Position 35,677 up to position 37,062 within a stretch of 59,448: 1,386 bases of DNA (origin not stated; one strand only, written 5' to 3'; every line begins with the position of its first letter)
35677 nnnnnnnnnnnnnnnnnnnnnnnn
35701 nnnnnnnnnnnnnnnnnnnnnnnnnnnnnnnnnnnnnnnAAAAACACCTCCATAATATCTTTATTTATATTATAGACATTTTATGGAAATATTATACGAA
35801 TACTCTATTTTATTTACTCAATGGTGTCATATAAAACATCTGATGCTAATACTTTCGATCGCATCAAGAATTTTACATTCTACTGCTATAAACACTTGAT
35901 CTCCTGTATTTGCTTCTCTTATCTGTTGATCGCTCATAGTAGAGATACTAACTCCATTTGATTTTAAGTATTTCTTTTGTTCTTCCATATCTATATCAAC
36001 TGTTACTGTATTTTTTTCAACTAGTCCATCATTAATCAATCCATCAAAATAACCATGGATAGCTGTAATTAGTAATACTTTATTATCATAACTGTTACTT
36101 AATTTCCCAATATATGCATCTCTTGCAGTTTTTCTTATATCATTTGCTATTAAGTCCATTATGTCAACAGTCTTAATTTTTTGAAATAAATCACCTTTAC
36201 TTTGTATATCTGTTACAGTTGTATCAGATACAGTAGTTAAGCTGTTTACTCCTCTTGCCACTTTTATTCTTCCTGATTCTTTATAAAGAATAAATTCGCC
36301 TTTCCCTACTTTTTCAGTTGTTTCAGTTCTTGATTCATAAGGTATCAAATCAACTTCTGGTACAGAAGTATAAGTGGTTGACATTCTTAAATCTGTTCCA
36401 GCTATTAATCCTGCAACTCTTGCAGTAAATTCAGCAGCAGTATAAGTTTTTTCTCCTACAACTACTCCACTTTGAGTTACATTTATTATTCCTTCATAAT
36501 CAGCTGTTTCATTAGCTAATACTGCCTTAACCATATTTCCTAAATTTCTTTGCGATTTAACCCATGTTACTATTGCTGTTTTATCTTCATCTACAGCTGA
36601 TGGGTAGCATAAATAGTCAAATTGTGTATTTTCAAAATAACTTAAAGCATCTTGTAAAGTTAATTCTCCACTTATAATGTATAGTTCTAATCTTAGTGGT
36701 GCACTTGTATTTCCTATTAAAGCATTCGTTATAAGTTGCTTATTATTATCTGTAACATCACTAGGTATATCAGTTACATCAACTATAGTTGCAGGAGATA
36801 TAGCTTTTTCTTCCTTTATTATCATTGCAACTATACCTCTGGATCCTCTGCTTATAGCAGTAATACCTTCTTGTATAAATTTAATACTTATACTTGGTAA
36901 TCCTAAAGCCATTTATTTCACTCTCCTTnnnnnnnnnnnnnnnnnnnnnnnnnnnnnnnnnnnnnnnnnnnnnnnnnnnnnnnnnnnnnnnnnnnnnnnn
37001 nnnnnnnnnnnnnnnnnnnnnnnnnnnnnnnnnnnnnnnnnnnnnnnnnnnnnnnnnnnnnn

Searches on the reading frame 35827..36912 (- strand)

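Call 43: search_protein_families(library=phrogs, proteins=[window:35827-36912:-], max_evalue=0.00001)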
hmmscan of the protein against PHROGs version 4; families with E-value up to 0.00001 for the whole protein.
window:35827-36912:- (361 aa): 2 families
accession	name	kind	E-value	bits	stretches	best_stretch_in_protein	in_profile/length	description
phrog_1480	-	tail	2.2e-119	399.6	1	4-358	2-350/353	tail sheath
phrog_279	-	tail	8.2e-40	138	1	86-357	219-478/489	tail sheath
